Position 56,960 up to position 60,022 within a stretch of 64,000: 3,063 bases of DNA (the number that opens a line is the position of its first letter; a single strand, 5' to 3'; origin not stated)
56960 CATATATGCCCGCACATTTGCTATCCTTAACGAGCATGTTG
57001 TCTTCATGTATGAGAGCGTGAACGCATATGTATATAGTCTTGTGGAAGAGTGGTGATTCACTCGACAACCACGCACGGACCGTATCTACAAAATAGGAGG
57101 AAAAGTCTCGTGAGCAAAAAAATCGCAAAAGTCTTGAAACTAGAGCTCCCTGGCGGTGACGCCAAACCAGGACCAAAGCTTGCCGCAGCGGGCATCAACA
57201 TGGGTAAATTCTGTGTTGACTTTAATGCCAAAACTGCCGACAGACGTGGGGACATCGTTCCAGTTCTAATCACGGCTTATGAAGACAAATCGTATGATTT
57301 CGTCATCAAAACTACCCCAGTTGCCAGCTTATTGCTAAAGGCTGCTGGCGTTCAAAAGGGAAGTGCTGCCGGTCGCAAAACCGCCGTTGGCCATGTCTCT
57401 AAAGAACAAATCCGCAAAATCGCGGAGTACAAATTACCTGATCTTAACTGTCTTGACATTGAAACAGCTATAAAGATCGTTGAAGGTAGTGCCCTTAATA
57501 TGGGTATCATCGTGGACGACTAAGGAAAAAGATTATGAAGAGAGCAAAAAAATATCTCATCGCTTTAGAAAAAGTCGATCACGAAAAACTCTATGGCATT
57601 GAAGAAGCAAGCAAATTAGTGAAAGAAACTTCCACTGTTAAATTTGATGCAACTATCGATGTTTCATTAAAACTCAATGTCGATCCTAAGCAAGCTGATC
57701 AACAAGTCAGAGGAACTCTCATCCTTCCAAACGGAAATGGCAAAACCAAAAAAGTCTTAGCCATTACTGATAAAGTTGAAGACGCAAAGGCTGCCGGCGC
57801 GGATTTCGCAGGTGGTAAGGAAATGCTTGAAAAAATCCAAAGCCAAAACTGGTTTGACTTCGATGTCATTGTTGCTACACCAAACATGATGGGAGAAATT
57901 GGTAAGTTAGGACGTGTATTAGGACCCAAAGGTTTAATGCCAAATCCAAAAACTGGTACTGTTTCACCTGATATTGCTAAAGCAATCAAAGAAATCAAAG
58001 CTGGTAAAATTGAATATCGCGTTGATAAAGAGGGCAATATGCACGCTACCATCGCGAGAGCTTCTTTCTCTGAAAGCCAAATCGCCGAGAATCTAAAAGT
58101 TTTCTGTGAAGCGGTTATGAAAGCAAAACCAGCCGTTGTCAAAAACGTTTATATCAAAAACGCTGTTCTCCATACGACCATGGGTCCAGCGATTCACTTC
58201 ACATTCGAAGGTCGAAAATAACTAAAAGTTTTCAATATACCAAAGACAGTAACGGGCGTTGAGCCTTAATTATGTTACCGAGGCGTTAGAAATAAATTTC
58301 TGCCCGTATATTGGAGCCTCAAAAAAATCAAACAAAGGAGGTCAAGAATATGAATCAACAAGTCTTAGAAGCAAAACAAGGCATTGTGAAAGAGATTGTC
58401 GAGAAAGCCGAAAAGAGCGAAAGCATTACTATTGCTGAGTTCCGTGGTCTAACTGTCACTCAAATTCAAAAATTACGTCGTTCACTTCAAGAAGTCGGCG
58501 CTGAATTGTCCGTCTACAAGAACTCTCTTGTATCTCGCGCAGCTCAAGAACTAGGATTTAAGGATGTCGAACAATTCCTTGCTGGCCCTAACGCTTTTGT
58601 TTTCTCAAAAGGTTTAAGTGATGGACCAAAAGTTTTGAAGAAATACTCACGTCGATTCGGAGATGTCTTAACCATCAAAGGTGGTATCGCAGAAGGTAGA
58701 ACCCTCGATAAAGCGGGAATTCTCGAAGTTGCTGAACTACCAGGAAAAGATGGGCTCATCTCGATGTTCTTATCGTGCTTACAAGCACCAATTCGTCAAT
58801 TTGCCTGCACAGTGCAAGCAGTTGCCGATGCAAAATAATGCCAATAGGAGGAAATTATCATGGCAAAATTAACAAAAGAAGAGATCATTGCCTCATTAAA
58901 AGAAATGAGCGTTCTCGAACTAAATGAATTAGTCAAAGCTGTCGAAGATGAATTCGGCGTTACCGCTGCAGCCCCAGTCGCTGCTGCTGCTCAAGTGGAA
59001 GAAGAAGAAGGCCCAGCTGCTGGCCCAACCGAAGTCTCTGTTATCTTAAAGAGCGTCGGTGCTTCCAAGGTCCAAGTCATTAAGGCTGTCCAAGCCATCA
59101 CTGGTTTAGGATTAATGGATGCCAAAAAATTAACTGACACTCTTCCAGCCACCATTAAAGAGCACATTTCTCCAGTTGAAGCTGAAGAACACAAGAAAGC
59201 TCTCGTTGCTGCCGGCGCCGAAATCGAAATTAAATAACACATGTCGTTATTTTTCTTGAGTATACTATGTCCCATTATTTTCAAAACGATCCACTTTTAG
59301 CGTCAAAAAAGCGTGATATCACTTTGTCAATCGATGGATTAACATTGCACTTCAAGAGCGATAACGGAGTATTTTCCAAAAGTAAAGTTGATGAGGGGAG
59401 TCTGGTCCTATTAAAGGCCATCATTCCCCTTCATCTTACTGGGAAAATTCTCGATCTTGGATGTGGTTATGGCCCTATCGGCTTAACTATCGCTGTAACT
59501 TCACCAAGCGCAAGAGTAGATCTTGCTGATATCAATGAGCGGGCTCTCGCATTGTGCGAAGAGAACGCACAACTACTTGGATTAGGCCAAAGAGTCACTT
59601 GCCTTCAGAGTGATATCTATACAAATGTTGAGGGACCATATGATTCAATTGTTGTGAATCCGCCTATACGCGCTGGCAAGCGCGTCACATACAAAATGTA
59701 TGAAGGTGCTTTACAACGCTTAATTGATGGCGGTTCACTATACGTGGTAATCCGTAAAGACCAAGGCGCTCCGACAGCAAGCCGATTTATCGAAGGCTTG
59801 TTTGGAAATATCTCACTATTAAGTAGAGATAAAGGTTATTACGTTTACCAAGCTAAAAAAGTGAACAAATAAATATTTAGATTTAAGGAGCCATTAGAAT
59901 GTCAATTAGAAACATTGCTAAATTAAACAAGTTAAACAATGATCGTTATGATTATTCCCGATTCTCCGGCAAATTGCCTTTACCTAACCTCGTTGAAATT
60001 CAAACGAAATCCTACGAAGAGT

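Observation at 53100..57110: A roughly 4-kb insertion splits the near-universal secE-nusG-rplK-rplA cluster and carries ktrAB and a membrane XRE regulator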

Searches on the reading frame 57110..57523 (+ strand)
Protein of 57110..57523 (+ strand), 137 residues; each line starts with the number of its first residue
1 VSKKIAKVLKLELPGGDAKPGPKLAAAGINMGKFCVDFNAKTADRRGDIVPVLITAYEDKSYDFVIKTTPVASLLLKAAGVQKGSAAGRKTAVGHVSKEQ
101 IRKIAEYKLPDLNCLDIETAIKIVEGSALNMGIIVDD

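Call 3: search_protein_families(library=pfam, proteins=[window:57110-57523:+])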
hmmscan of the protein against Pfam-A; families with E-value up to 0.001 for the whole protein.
window:57110-57523:+ (137 aa): 2 families
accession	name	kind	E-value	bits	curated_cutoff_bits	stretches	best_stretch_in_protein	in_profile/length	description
PF00298.24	Ribosomal_L11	-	1.3e-21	77.2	21.4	1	67-135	1-69/69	Ribosomal protein L11, RNA binding domain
PF03946.19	Ribosomal_L11_N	-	1.3e-18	66.9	32.9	1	10-62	2-58/58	Ribosomal protein L11, N-terminal domain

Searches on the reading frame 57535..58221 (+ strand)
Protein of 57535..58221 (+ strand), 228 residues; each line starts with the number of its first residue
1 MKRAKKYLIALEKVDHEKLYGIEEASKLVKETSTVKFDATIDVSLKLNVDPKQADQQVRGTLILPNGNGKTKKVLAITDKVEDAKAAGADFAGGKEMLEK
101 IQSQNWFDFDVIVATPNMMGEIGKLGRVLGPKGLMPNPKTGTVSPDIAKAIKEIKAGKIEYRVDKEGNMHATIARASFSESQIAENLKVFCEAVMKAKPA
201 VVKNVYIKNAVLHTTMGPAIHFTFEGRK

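Call 3: search_protein_families(library=pfam, proteins=[window:57535-58221:+])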
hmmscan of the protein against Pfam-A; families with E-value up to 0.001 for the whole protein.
window:57535-58221:+ (228 aa): 1 family
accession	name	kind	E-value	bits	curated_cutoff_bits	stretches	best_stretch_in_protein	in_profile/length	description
PF00687.26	Ribosomal_L1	-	7.2e-61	205.6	32.2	1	29-218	1-198/198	Ribosomal protein L1p/L10e family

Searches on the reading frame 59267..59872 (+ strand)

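Call 20: search_protein_families(library=ncbifam, proteins=[window:59267-59872:+], max_evalue=0.01)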
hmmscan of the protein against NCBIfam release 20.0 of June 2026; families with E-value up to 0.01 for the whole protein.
window:59267-59872:+ (201 aa): 26 families (the best 25 are shown)
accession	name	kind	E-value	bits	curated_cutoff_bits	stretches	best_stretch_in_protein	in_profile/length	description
NF007023.0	PRK09489.1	equivalog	1.1e-23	83.9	295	1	21-198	163-336/342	16S rRNA (guanine(1207)-N(2))-methyltransferase RsmC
TIGR00536.1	hemK_fam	subfamily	3.5e-19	69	115.5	1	49-133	106-191/286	HemK family protein methyltransferase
TIGR03534.1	RF_mod_PrmC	equivalog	5.3e-19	68.7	199.1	1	56-133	87-165/253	peptide chain release factor N(5)-glutamine methyltransferase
TIGR03533.1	L3_gln_methyl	equivalog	2e-17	63.5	229.7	1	55-134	119-199/284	50S ribosomal protein L3 N(5)-glutamine methyltransferase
NF011529.0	PRK14968.1-3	equivalog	5.4e-12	45.5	162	1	43-134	21-108/198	putative methyltransferase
NF011577.0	PRK15001.1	equivalog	9.4e-12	44.5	468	1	7-199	179-374/378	23S rRNA (guanine(1835)-N(2))-methyltransferase RlmG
NF047853.1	tRm6a37MtseTrmN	equivalog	3.3e-08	33.5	350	1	47-134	33-124/244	tRNA(1)(Val) (adenine(37)-N(6))-methyltransferase TrmN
TIGR00537.1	hemK_rel_arch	hypoth_equivalog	2.5e-07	30.6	87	1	43-134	6-92/179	HemK2/MTQ2 family protein methyltransferase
NF006138.0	PRK08287.1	equivalog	7e-07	29.3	210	1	54-158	28-127/189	decarboxylating cobalt-precorrin-6B (C(15))-methyltransferase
NF002421.0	PRK01544.1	equivalog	6.9e-06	25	567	1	58-136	139-218/524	bifunctional peptide chain release factor N(5)-glutamine methyltransferase PrmC/tRNA (guanosine(46)-N7)-methyltransferase TrmB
NF053839.1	CPFASynBruc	equivalog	1.8e-05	23.9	600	1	56-172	173-289/410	cyclopropane fatty acid synthase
TIGR02021.1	BchM-ChlM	equivalog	4.1e-05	23.1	158.9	1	57-129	53-123/218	magnesium protoporphyrin IX methyltransferase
TIGR02469.1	CbiT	equivalog_domain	6e-05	23.3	78.3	1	56-120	18-80/124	precorrin-6Y C5,15-methyltransferase (decarboxylating) subunit CbiT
NF043040.1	corrin_prot_MT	hypoth_equivalog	6.7e-05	22.4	180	1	59-118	43-100/216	corrinoid protein-associated methyltransferase CpaM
TIGR02072.1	BioC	equivalog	0.00018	21.4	184.95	1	58-131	35-104/244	malonyl-ACP O-methyltransferase BioC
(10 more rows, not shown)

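Call 33: search_protein_families(library=pfam, proteins=[window:59267-59872:+])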
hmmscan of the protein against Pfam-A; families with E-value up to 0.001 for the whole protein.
window:59267-59872:+ (201 aa): 8 families
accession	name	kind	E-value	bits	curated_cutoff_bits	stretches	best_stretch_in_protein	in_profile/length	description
PF05175.20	MTS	-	1.2e-42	145.9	23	1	27-195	2-170/170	Methyltransferase small domain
PF13847.12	Methyltransf_31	-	8.8e-09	35.6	27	1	60-134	6-84/145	Methyltransferase domain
PF13649.12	Methyltransf_25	-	4.8e-07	30.8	27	1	61-130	1-70/97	Methyltransferase domain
PF02475.24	TRM5-TYW2_MTfase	-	0.00021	21.7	28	1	60-138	39-118/164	TRM5/TYW2 methyltransferase domain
PF09445.16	Methyltransf_15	-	0.00042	20.4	22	1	60-123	3-64/165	RNA cap guanine-N2 methyltransferase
PF08242.18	Methyltransf_12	-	0.00053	21.1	30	1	62-131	1-72/98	Methyltransferase domain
PF10294.15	Methyltransf_16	-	0.0008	19.6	21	1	60-111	49-101/174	Lysine methyltransferase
PF01170.24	UPF0020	-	0.00096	19.3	22.3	0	87-141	82-136/197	RMKL-like, methyltransferase domain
